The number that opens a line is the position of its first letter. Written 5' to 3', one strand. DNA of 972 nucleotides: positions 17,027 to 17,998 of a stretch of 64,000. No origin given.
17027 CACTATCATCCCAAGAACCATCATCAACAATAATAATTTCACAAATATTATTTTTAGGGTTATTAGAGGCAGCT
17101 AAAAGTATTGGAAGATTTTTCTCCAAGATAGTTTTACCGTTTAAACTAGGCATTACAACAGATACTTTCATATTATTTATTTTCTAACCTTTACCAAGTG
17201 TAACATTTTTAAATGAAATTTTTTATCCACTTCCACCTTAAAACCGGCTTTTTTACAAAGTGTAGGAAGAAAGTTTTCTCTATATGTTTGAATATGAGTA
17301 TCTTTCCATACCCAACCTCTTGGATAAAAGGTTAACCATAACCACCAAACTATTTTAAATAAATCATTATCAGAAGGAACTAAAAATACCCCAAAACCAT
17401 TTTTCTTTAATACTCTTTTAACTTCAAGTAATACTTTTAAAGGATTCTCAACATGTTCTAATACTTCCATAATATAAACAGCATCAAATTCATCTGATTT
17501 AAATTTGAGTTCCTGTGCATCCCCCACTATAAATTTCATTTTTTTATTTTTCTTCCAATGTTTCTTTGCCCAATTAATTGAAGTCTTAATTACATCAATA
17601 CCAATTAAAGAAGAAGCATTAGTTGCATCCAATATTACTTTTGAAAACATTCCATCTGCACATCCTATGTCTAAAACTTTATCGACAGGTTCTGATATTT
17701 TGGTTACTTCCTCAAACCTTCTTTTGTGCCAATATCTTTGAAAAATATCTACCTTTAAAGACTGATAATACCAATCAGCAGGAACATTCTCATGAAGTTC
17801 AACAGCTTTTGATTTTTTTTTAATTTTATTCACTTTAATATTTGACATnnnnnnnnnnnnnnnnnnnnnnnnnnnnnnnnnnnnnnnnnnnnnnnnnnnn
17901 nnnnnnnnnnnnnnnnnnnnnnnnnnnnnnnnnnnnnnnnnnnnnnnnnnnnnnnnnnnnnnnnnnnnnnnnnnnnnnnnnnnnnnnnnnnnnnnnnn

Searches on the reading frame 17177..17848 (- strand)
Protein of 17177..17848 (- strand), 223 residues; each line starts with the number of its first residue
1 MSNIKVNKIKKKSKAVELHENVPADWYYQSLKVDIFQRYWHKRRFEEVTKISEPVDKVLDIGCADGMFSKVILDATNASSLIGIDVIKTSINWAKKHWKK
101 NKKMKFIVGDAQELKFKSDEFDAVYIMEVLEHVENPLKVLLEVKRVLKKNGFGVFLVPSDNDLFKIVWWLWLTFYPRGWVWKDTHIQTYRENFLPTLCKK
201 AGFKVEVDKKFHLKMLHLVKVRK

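Call 9: search_protein_families(library=pfam, proteins=[window:17177-17848:-], max_evalue=0.001)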
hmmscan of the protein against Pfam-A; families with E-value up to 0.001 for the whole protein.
window:17177-17848:- (223 aa): 16 families
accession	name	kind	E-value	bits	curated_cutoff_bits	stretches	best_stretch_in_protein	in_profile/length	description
PF08241.18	Methyltransf_11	-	2.8e-22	79.6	21.2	1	59-154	1-94/95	Methyltransferase domain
PF13489.12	Methyltransf_23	-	3e-21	76.3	27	1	45-205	10-161/164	Methyltransferase domain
PF13847.12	Methyltransf_31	-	2.7e-19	69.7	27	1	56-152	5-106/145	Methyltransferase domain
PF13649.12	Methyltransf_25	-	3.7e-19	69.6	27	1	58-151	1-97/97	Methyltransferase domain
PF08242.18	Methyltransf_12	-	1.4e-13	51.9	30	1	59-152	1-97/98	Methyltransferase domain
PF01209.24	Ubie_methyltran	-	1.2e-09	38.4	20.1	1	38-157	33-153/233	ubiE/COQ5 methyltransferase family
PF08003.17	Methyltransf_9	-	4.7e-08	32.8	23.8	1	56-152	117-214/315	Protein of unknown function (DUF1698)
PF01728.25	FtsJ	-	7.7e-07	29.7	24.1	1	47-118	14-82/181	FtsJ-like methyltransferase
PF07021.18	MetW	-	2.5e-06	27.7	21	1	45-149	4-104/193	Methionine biosynthesis protein MetW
PF05401.17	NodS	-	1.6e-05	25.3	24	1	44-138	30-124/201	Nodulation protein S (NodS)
PF02475.24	TRM5-TYW2_MTfase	-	2.5e-05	24.7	28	1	31-143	10-126/164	TRM5/TYW2 methyltransferase domain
PF12847.13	Methyltransf_18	-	2.8e-05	24.6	27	1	43-126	3-88/151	Methyltransferase domain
PF05219.18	DREV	-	3.1e-05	23.7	26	1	55-154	95-185/265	DREV methyltransferase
PF03141.22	Methyltransf_29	-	0.0001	21.5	23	1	50-155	113-217/506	Putative S-adenosyl-L-methionine-dependent methyltransferase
PF05175.20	MTS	-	0.00013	22.1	23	1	56-124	33-102/170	Methyltransferase small domain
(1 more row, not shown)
